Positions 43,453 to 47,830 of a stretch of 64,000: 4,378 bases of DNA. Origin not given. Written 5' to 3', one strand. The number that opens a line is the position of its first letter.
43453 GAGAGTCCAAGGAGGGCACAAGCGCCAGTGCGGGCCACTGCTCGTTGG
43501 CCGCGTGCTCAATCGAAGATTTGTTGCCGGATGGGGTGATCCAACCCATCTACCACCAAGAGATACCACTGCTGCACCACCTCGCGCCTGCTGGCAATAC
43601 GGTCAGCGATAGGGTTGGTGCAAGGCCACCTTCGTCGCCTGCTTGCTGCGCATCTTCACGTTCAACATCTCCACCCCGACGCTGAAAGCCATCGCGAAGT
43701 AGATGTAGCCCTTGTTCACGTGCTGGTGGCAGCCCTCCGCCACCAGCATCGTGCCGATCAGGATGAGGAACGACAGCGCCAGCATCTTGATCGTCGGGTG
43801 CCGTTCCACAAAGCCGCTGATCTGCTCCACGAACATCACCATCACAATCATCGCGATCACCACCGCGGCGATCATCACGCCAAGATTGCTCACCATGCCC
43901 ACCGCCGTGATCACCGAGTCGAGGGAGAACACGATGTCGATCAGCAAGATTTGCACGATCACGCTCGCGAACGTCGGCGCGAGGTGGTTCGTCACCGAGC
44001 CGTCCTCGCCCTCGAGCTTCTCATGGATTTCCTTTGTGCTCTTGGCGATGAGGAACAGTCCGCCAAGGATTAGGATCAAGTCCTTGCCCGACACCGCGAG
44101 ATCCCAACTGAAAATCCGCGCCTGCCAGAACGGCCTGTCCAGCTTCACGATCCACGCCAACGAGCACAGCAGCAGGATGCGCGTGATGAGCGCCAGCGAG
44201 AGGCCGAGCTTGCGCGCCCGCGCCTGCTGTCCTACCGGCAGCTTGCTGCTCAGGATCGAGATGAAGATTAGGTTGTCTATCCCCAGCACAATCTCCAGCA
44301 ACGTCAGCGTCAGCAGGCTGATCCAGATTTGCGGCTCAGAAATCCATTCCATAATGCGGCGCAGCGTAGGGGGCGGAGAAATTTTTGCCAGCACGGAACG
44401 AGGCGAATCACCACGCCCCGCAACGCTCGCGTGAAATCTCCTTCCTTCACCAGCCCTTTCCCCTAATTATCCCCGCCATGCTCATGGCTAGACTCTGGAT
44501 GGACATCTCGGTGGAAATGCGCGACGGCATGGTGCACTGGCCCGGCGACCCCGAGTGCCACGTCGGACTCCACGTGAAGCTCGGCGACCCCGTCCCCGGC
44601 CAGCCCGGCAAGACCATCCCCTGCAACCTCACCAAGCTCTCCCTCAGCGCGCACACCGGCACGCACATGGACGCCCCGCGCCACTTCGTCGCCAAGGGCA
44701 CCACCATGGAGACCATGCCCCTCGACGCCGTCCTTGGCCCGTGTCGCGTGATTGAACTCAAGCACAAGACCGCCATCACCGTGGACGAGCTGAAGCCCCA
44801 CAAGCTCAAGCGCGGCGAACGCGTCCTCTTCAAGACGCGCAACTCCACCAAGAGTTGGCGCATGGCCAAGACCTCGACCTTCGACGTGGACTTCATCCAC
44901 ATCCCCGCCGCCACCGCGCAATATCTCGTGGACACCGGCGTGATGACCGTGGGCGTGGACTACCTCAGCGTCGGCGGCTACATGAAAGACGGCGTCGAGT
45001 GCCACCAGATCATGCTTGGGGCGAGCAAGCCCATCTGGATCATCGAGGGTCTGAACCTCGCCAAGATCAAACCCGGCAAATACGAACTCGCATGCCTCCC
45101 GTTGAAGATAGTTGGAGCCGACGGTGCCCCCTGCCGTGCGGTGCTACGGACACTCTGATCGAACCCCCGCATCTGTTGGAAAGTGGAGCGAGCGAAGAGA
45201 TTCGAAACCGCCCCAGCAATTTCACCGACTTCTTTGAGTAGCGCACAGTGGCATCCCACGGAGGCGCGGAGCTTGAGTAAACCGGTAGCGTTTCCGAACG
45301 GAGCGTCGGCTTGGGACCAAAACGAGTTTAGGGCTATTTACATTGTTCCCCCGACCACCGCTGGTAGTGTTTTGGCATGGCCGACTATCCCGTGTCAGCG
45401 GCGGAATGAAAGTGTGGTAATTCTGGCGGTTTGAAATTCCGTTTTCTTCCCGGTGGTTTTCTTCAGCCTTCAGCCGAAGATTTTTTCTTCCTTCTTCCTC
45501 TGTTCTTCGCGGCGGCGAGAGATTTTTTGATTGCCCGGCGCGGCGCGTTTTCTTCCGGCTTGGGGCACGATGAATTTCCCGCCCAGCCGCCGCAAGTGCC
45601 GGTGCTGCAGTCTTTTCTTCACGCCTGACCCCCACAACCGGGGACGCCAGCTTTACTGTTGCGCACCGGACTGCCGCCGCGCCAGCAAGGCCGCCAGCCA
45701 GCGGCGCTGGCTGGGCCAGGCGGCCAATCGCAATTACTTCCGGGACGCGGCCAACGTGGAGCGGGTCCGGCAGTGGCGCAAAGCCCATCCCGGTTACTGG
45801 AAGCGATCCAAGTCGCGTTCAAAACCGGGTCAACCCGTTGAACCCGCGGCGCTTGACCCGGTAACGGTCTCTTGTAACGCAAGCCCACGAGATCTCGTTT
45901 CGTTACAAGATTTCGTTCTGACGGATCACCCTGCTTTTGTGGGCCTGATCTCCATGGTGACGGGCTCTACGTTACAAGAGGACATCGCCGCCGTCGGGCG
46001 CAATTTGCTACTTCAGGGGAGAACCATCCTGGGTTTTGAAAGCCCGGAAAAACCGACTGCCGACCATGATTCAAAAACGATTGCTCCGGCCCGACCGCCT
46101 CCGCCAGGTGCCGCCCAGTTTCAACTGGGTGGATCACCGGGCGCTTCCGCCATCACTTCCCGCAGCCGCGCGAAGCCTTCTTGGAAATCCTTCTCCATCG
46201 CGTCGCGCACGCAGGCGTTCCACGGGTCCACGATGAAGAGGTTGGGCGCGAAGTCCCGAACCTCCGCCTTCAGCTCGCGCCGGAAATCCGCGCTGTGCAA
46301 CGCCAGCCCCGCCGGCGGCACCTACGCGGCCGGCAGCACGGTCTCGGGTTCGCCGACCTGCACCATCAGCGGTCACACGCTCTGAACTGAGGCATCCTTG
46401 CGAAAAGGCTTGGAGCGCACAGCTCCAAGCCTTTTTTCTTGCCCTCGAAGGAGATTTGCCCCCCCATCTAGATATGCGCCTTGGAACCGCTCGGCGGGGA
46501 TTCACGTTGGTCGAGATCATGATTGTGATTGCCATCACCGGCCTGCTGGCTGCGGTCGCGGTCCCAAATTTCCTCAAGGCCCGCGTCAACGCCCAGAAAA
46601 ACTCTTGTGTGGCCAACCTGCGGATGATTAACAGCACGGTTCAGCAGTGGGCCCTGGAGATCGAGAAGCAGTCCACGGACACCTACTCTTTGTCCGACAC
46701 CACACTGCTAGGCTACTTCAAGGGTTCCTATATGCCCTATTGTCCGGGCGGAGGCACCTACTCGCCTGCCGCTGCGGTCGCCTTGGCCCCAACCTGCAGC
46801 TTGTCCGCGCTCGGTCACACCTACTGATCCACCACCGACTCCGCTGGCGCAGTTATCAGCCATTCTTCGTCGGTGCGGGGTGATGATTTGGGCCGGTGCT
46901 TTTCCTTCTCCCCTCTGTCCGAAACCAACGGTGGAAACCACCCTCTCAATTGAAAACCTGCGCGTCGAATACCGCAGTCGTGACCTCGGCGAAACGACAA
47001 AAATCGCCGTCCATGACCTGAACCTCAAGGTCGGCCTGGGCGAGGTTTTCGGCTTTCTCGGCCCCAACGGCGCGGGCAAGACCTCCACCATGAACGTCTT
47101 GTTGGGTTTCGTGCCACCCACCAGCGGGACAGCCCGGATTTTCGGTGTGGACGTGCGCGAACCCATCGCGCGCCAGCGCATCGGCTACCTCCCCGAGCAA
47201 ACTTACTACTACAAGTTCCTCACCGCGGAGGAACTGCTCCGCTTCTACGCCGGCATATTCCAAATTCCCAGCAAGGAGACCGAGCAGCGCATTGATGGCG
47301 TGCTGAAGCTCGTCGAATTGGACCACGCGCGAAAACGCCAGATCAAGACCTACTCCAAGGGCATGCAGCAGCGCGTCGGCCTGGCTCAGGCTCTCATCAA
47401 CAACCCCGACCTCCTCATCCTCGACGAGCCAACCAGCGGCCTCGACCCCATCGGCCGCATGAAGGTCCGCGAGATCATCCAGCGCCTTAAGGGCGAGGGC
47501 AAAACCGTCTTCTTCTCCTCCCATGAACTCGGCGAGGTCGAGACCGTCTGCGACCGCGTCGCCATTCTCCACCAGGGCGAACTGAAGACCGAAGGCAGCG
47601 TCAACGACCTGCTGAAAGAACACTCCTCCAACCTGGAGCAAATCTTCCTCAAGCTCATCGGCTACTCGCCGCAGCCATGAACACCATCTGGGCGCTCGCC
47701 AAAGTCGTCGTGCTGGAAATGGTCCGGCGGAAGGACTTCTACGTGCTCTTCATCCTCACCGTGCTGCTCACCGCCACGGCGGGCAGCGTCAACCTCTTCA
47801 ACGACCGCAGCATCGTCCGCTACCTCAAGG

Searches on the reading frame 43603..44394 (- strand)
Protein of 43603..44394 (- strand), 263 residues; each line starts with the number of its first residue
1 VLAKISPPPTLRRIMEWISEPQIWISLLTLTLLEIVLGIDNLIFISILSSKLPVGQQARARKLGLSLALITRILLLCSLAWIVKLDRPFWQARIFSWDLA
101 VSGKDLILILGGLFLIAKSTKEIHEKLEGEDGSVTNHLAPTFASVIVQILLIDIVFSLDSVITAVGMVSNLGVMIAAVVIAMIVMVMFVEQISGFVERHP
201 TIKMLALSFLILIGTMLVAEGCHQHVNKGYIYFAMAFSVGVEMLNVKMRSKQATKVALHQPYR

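Call 10: search_protein_families(library=pfam, proteins=[window:43603-44394:-], max_evalue=0.01)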
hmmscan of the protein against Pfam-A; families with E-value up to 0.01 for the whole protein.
window:43603-44394:- (263 aa): 1 family
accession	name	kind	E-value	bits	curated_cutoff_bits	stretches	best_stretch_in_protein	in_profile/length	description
PF03741.22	TerC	-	8.7e-47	159.6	27.8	1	28-220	1-177/178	Integral membrane protein TerC family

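Call 80: find_encoding_contigs(protein=window:43603-44352:-, flank=5000, max_places=10)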
Protein window:43603-44352:- (249 aa): 8 contigs read that carry it; 2 places shown.
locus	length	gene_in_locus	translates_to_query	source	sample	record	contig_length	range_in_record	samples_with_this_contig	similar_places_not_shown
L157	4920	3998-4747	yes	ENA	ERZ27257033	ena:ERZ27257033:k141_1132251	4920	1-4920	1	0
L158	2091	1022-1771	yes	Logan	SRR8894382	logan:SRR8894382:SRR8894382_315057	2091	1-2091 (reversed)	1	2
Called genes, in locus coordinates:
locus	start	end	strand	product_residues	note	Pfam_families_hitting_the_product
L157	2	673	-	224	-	?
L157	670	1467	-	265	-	PF00005:ABC_tran, PF13304:AAA_21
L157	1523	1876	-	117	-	PF07963:N_methyl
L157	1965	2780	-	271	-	-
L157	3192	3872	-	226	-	PF04199:Cyclase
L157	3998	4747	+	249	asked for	PF03741:TerC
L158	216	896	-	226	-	PF04199:Cyclase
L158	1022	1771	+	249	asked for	PF03741:TerC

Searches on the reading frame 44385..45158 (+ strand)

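Call 10: search_protein_families(library=pfam, proteins=[window:44385-45158:+], max_evalue=0.01)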
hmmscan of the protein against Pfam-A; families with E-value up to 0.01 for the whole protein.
window:44385-45158:+ (257 aa): 1 family
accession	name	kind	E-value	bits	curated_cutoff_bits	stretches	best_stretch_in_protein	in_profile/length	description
PF04199.19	Cyclase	-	3.8e-23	82.7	23.1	1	39-196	1-140/142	Putative cyclase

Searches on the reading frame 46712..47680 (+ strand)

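Call 14: search_protein_families(library=pfam, proteins=[window:46712-47680:+], max_evalue=0.01)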
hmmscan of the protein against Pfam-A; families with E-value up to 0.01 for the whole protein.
window:46712-47680:+ (322 aa): 2 families
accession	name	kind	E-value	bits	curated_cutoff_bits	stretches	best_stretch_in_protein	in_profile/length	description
PF00005.33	ABC_tran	-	5.5e-32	111.7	25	1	101-242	2-137/137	ABC transporter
PF13304.12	AAA_21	-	3.8e-12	47.3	27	1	188-275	211-302/304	AAA domain, putative AbiEii toxin, Type IV TA system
